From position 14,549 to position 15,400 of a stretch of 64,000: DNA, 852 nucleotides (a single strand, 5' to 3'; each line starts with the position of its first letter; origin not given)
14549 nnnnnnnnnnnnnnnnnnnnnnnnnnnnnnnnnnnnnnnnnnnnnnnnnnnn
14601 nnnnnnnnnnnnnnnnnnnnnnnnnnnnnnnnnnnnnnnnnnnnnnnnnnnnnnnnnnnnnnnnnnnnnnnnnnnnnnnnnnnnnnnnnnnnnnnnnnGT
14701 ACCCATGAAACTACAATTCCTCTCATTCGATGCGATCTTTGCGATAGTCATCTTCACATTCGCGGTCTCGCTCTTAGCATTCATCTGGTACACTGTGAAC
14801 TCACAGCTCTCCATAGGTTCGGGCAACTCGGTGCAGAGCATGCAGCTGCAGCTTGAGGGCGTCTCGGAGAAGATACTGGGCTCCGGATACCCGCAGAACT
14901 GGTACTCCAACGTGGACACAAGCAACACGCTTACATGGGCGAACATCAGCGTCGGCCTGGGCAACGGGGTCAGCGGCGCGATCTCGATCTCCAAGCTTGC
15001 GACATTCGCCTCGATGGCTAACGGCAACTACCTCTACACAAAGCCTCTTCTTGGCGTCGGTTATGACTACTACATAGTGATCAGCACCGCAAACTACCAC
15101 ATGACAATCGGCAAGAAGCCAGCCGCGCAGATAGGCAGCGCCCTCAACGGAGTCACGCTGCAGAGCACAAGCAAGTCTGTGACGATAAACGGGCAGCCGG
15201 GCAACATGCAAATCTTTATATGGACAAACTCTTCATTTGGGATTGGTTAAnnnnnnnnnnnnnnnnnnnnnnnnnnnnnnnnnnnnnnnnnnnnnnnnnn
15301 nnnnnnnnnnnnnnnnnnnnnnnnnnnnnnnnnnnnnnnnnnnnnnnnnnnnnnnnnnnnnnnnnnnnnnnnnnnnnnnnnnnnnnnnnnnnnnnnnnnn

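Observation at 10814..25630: Type IV filament locus whose 'pilins' are giant multi-LamG lectin-domain proteins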

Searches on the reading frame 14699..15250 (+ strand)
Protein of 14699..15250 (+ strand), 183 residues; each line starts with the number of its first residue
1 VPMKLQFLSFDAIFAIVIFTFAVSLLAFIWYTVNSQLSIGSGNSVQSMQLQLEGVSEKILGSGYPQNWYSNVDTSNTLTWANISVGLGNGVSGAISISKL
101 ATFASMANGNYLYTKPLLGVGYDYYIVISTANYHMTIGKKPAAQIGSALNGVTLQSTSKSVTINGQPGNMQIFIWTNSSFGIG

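Call 4: search_protein_families(library=pfam, proteins=[window:14699-15250:+], max_evalue=0.01)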
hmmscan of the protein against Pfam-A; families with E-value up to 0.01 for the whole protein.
window:14699-15250:+ (183 aa): 0 families

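Call 37: search_protein_families(library=pfam, proteins=[window:14705-15250:+], max_evalue=5)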
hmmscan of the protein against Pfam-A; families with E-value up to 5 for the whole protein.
window:14705-15250:+ (181 aa): 0 families

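Call 38: search_protein_families(library=ncbifam, proteins=[window:14705-15250:+], max_evalue=0.1)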
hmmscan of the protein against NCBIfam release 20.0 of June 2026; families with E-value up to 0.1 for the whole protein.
window:14705-15250:+ (181 aa): 0 families

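Call 39: find_homologous_proteins(query=window:14705-15250:+, max_evalue=0.001)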
Query window:14705-15250:+ (181 aa): 31 proteins with E <= 0.001 among 114 candidates.
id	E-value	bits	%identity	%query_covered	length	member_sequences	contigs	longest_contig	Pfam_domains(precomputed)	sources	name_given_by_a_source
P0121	1.3e-109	382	100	100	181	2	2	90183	-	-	-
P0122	1.1e-95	336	87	100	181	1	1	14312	-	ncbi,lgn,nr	ncbi:MAG: hypothetical protein KGH78_03460 [Candidatus Micrarchaeota archaeon]|nr:hypothetical prote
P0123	1.7e-86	306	81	100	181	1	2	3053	-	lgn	-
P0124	8.3e-84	298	77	100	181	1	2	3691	-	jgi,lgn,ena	-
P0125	1.5e-80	287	73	100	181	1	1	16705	-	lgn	-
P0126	1.6e-80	287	75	100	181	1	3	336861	-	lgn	-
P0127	2.1e-79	283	73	100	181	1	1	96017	-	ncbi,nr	ncbi:MAG: hypothetical protein KGH53_00325 [Candidatus Micrarchaeota archaeon]|nr:hypothetical prote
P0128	8.4e-79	281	72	100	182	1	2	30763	-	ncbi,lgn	ncbi:MAG: hypothetical protein ACREBF_01660 [Candidatus Micrarchaeales archaeon]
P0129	1.9e-77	277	72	100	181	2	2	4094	-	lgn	-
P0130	2.9e-77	276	70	100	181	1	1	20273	-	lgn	-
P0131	4.3e-76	272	71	100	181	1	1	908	-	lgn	-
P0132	4.5e-71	256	67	100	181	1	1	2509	-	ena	-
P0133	2.1e-66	241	62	100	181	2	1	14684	-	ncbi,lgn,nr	ncbi:MAG: hypothetical protein KGH59_02245 [Candidatus Micrarchaeota archaeon]|nr:hypothetical prote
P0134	1.9e-58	215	59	99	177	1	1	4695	-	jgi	jgi:hypothetical protein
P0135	4.1e-57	211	58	100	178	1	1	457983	-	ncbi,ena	-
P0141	1.7e-41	160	46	100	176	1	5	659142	-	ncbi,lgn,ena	-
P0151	6.6e-31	125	40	100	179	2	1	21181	-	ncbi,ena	-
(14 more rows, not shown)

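Call 48: find_encoding_contigs(protein=P0141, flank=10000, max_places=1)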
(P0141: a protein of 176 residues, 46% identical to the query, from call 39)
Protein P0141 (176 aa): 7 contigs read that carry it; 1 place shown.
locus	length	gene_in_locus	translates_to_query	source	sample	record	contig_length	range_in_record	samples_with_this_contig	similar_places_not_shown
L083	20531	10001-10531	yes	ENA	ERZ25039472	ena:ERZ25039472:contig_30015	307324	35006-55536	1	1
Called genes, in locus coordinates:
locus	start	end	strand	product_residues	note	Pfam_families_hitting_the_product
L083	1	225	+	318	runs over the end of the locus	PF05496:RuvB_N (faint), PF13173:AAA_14 (weak), PF00004:AAA, PF13177:DNA_pol3_delta2, PF25361:AAA_lid_RFC1 (weak), PF08542:Rep_fac_C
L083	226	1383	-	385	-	PF22025:ThiI_fer, PF02568:ThiI, PF06508:QueC (weak)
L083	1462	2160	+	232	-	-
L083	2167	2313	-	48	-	PF01246:Ribosomal_L24e (weak)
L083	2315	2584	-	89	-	PF01200:Ribosomal_S28e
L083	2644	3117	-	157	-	PF01248:Ribosomal_L7Ae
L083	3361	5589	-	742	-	PF00009:GTP_EFTU, PF01926:MMR_HSR1 (weak), PF22042:EF-G_D2, PF03144:GTP_EFTU_D2, PF16658:RF3_C (faint), PF14492:EFG_III, PF03764:EFG_IV, PF00679:EFG_C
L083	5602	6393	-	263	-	PF00177:Ribosomal_S7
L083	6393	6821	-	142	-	PF00164:Ribosom_S12_S23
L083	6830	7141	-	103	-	PF01248:Ribosomal_L7Ae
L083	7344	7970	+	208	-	-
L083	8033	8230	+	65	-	PF00831:Ribosomal_L29 (weak)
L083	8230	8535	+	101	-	PF01253:SUI1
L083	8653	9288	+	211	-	PF05711:TylF, PF13578:Methyltransf_24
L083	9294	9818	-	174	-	PF00730:HhH-GPD, PF00633:HHH (weak)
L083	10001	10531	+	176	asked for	-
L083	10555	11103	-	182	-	-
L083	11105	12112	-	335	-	PF00482:T2SSF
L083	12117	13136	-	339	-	PF00482:T2SSF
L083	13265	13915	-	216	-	-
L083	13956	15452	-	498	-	PF00437:T2SSE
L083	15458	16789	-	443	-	PF27605:ODF2_C (faint)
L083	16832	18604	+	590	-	PF04675:DNA_ligase_A_N, PF01068:DNA_ligase_A_M, PF04679:DNA_ligase_A_C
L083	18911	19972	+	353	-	PF00091:Tubulin, PF12327:FtsZ_C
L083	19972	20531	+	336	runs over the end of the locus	PF00091:Tubulin, PF12327:FtsZ_C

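Call 49: find_encoding_contigs(protein=P0135, flank=10000, max_places=1)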
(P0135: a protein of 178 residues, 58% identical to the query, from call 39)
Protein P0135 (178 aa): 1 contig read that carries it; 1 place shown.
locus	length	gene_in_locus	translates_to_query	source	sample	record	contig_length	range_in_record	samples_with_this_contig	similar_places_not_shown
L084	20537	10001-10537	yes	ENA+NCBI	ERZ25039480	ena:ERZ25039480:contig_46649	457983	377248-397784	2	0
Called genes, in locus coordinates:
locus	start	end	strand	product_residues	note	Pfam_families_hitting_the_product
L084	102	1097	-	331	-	PF00293:NUDIX, PF03167:UDG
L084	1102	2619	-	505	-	PF09721:Exosortase_EpsH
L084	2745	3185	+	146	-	PF01951:Archease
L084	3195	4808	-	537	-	PF09852:DUF2079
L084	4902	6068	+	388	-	PF00571:CBS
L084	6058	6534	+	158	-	-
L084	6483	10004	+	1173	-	PF13385:Laminin_G_3, PF00354:Pentaxin (faint), PF13385:Laminin_G_3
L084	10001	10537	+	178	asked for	-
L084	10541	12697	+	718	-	PF13360:PQQ_2 (faint), PF07953:Toxin_R_bind_N (faint), PF13385:Laminin_G_3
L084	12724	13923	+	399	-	-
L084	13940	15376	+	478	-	PF13385:Laminin_G_3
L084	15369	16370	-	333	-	PF00482:T2SSF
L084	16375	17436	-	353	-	PF00482:T2SSF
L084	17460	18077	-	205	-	-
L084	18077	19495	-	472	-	PF00437:T2SSE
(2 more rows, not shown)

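Call 50: find_encoding_contigs(protein=P0151, flank=10000, max_places=1)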
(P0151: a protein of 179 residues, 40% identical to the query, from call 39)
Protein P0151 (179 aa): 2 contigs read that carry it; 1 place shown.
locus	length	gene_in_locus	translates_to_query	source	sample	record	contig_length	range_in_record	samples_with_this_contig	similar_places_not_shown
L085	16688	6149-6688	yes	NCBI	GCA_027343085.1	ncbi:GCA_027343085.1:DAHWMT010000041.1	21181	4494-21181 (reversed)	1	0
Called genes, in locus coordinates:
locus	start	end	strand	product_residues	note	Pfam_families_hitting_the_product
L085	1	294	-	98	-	?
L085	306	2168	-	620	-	PF00012:HSP70, PF06723:MreB_Mbl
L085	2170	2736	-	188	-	PF01025:GrpE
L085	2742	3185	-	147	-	-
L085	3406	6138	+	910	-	PF13385:Laminin_G_3, PF02973:Sialidase (faint), PF13385:Laminin_G_3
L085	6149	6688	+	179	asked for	-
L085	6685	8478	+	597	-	PF13385:Laminin_G_3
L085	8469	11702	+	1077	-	PF13385:Laminin_G_3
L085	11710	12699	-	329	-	PF00482:T2SSF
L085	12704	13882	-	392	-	PF00482:T2SSF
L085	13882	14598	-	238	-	-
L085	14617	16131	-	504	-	PF00437:T2SSE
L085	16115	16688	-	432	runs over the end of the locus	-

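Call 52: predict_structure(alignment_id=A1)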
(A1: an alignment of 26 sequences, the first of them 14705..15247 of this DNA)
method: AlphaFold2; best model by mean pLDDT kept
length: 181 residues; sequences in the alignment: 26
mean_pLDDT: 80.7   pTM: 0.65
mean pLDDT of the five models: 80.7, 80.2, 79.3, 76.3, 56.4
residues with pLDDT >= 90: 27; 70-90: 122; 50-70: 27; < 50: 5
segments of 3 or more residues with pLDDT < 50: 179-181
pLDDT, mean of each block of 10 residues (from residue 1): 68 87 83 59 82 89 78 81 85 88 86 86 91 86 58 88 90 71 41
secondary structure, 60 per line:
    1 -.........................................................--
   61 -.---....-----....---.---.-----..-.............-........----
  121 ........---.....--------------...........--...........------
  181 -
elements in order: H2-58 H66-69 H75-78 H95-107 H109-116 E121-128 E132-136 E151-161 E164-174

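Call 54: search_protein_representatives(alignment_id=A1)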
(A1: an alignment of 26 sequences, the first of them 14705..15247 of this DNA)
Query: 26 sequences, 176 profile positions. Proteins with E-value up to 0.001 (for the whole library): 767; up to 1e-10: 87; up to 1e-30: 19. The best 150 are listed.
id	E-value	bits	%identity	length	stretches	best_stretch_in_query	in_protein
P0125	5.1e-74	264.0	-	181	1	1-176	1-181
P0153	1.3e-68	246.4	-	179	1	1-176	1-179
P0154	8.3e-64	230.7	-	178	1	1-176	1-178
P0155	4.8e-63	228.2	-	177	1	1-176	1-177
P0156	5.9e-55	201.9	-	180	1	1-176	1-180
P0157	1.0e-54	201.1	-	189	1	1-173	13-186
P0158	1.4e-51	190.9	-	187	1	3-175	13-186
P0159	7.5e-49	182.0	-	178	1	1-175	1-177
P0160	4.4e-47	176.3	-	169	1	1-168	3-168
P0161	1.5e-46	174.6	-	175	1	1-173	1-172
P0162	1.7e-46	174.4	-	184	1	1-176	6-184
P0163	1.0e-44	168.5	-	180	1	1-175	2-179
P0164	2.1e-44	167.5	-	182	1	10-174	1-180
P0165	3.4e-40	153.8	-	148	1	32-174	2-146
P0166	1.4e-38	148.6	-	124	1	2-124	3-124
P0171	3.1e-29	118.1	-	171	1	1-168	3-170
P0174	4.4e-19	85.1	-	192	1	2-172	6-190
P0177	3.8e-18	82.0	-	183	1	2-167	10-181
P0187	5.7e-16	75.0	-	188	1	2-171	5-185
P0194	2.5e-14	69.6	-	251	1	1-166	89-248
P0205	8.2e-13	64.7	-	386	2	2-144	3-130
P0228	1.0e-11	61.1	-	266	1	1-169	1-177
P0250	5.0e-10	55.6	-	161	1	2-169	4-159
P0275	2.6e-09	53.3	-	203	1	2-168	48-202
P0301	8.4e-09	51.6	-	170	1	1-169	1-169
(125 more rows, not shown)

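Call 55: list_cluster_members(proteins=[P0171, P0174, P0177, P0187, P0194, P0205, P0228, P0250, P0275, P0301])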
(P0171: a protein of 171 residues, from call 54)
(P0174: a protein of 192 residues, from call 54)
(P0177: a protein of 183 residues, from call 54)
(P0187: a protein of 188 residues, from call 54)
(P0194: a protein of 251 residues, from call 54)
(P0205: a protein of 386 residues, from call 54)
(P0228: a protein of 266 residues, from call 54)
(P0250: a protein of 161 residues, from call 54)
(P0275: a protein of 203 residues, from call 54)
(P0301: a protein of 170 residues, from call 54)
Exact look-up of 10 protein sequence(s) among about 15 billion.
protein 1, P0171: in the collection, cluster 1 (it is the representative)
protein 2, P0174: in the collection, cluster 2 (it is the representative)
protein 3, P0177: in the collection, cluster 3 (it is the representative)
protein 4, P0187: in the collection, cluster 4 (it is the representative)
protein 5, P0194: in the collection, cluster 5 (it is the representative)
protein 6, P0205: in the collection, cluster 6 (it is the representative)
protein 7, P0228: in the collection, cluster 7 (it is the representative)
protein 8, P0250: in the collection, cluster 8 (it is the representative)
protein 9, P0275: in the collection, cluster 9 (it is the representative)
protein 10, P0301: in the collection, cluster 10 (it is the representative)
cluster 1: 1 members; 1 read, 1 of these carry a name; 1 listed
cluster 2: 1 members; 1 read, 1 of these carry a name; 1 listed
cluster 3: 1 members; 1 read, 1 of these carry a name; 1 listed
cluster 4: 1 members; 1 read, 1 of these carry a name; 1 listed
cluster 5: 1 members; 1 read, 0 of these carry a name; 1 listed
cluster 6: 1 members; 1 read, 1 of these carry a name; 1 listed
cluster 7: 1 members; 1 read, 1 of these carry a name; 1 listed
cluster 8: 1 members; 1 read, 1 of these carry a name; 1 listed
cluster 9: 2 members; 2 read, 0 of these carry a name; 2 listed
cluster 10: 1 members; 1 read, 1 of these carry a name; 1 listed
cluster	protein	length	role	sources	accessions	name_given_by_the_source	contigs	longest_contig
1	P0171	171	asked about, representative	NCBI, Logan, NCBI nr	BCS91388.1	MAG: hypothetical protein ARM1_0845 [Candidatus Micrarchaeota archaeon]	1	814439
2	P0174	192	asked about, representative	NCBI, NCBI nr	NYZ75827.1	hypothetical protein H0N98_01080 [Candidatus Micrarchaeota archaeon] | hypothetical protein [Candidatus Micrarchaeota archaeon]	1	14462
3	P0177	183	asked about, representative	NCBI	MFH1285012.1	MAG: hypothetical protein ABIH99_00340 [Candidatus Micrarchaeota archaeon]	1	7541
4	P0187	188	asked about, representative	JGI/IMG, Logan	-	hypothetical protein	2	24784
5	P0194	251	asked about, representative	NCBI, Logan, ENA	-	-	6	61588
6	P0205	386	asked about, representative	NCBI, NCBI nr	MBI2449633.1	hypothetical protein HYV49_05035 [Candidatus Pacearchaeota archaeon] | hypothetical protein [Candidatus Pacearchaeota archaeon]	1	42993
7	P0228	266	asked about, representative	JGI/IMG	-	hypothetical protein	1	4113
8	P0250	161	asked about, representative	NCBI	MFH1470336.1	MAG: hypothetical protein ABIF01_01160 [Candidatus Micrarchaeota archaeon]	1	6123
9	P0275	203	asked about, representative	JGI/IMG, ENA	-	-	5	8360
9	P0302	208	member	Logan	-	-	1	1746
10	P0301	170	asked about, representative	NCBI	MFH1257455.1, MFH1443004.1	MAG: hypothetical protein ABIG96_03130 [Candidatus Micrarchaeota archaeon]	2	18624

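Call 56: fold_search(model_id=the predicted structure, library=pdb)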
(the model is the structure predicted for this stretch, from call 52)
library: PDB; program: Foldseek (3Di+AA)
matches with E <= 10: 1047; with E <= 0.001: 0
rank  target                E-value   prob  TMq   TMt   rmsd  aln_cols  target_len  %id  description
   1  7ls1_q2               6.3e-03  0.98  0.26  0.21   6.3        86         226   12  80S ribosome from mouse bound to eEF2 (Class II) (released 2021-11-03)
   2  6z1p_Bd               6.3e-03  0.91  0.25  0.16   5.8        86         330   10  Structure of the mitochondrial ribosome from Tetrahymena thermophila (released 2020-06-24)
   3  9axt_AG               6.8e-03  0.97  0.26  0.22   5.8        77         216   14  Non-translating S. pombe ribosome (released 2024-10-16)
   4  9bh5_AD               6.8e-03  0.82  0.26  0.23  10.6       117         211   14  High-resolution C. elegans 80S ribosome structure - class 1 (released 2024-09-04)
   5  9kzx_SD               7.2e-03  0.85  0.25  0.22  10.9       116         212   13  Cryo-EM structure of the HCV IRES-dependently initiated CMV-stalled 80S ribosome (rotated state) in complexed with eI (released 2025-12-03)
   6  7oyb_D2               8.2e-03  0.96  0.26  0.22   8.0       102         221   12  Cryo-EM structure of the 6 hpf zebrafish embryo 80S ribosome (released 2022-07-13)
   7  9q7q_w                9.4e-03  0.85  0.24  0.21   6.5        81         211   12  ABCE1-eRF1-RNC-AMD1C (released 2026-03-04)
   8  4v4b_AC               1.0e-02  0.80  0.27  0.26  10.0       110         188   14  Structure of the ribosomal 80S-eEF2-sordarin complex from yeast obtained by docking atomic models for RNA and protein (released 2014-07-09)
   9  6o8z_c                1.1e-02  0.87  0.25  0.22   5.7        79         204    6  Cryo-EM image reconstruction of the 70S Ribosome Enterococcus faecalis Class04 (released 2020-09-16)
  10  8scb_DD               1.3e-02  0.72  0.26  0.22  10.6       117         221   12  Terminating ribosome with SRI-41315 (released 2023-12-27)
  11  3j80_D                1.4e-02  0.94  0.27  0.23   6.4        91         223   15  CryoEM structure of 40S-eIF1-eIF1A preinitiation complex (released 2014-11-05)
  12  6v39_c                1.4e-02  0.51  0.22  0.19  10.7       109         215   10  Cryo-EM structure of the Acinetobacter baumannii Ribosome: 70S with P-site tRNA (released 2020-02-05)
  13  9fhl_Z                1.7e-02  0.91  0.26  0.24   6.0        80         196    6  High-resolution cryo-EM structure of Saccharolobus solfataricus 30S ribosomal subunit bound to mRNA and initiator tRNA (released 2025-01-15)
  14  7ucj_DD               1.8e-02  0.82  0.25  0.20  10.7       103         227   12  Mammalian 80S translation initiation complex with mRNA and Harringtonine (released 2022-06-01)
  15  8q5i_E                2.3e-02  0.60  0.22  0.20   8.6       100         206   13  Structure of Candida albicans 80S ribosome in complex with cephaeline (released 2023-09-13)
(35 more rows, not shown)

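Call 67: predict_structure(alignment_id=A2)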
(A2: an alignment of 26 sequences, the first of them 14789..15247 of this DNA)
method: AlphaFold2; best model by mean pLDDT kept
length: 153 residues; sequences in the alignment: 26
mean_pLDDT: 82.8   pTM: 0.76
mean pLDDT of the five models: 82.8, 81.8, 80.7, 78.9, 78.9
residues with pLDDT >= 90: 89; 70-90: 34; 50-70: 13; < 50: 17
segments of 3 or more residues with pLDDT < 50: 1-10, 115-118
pLDDT, mean of each block of 10 residues (from residue 1): 42 75 92 93 92 92 92 94 91 92 89 52 84 93 82 46
secondary structure, 60 per line:
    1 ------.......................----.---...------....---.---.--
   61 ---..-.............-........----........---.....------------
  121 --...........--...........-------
elements in order: H7-29 H47-50 H67-79 H81-88 E93-100 E104-108 E123-133 E136-146

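Call 69: fold_search(model_id=the predicted structure, library=pdb)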
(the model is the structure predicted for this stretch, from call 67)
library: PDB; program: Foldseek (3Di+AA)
matches with E <= 10: 833; with E <= 0.001: 0
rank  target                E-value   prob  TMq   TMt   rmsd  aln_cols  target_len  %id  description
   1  9bh5_AD               6.8e-03  0.95  0.29  0.23   6.0        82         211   15  High-resolution C. elegans 80S ribosome structure - class 1 (released 2024-09-04)
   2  6z1p_Bd               1.2e-02  0.97  0.32  0.17   4.7        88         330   10  Structure of the mitochondrial ribosome from Tetrahymena thermophila (released 2020-06-24)
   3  9q7q_w                1.3e-02  0.87  0.28  0.22   6.1        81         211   12  ABCE1-eRF1-RNC-AMD1C (released 2026-03-04)
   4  7oyb_D2               1.4e-02  0.97  0.29  0.22   6.7        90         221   11  Cryo-EM structure of the 6 hpf zebrafish embryo 80S ribosome (released 2022-07-13)
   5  3j80_D                1.4e-02  0.96  0.32  0.24   6.2        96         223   14  CryoEM structure of 40S-eIF1-eIF1A preinitiation complex (released 2014-11-05)
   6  9axt_AG               1.4e-02  0.91  0.28  0.21   5.8        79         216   13  Non-translating S. pombe ribosome (released 2024-10-16)
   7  6zu5_SD0              2.1e-02  0.94  0.27  0.21   5.4        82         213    8  Structure of the Paranosema locustae ribosome in complex with Lso2 (released 2020-11-04)
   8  7ls1_q2               2.1e-02  0.87  0.28  0.20   5.5        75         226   12  80S ribosome from mouse bound to eEF2 (Class II) (released 2021-11-03)
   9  6v39_c                2.1e-02  0.66  0.30  0.23   9.9       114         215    9  Cryo-EM structure of the Acinetobacter baumannii Ribosome: 70S with P-site tRNA (released 2020-02-05)
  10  8q5i_E                2.2e-02  0.63  0.28  0.22   8.4       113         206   12  Structure of Candida albicans 80S ribosome in complex with cephaeline (released 2023-09-13)
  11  9kzx_SD               2.4e-02  0.89  0.32  0.25   7.9       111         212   12  Cryo-EM structure of the HCV IRES-dependently initiated CMV-stalled 80S ribosome (rotated state) in complexed with eI (released 2025-12-03)
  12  4bts_AC               2.6e-02  0.75  0.25  0.18   6.4        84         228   13  THE CRYSTAL STRUCTURE OF THE EUKARYOTIC 40S RIBOSOMAL SUBUNIT IN COMPLEX WITH EIF1 AND EIF1A (released 2013-07-17)
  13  8scb_DD               2.6e-02  0.69  0.29  0.22  10.4       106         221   14  Terminating ribosome with SRI-41315 (released 2023-12-27)
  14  7qca_SD0              2.6e-02  0.66  0.25  0.19   5.4        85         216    9  Spraguea lophii ribosome (released 2022-11-30)
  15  22tu_SD               2.9e-02  0.82  0.29  0.21   5.9        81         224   12  Human 80S ribosome in complex with DHX29 (released 2026-04-01)
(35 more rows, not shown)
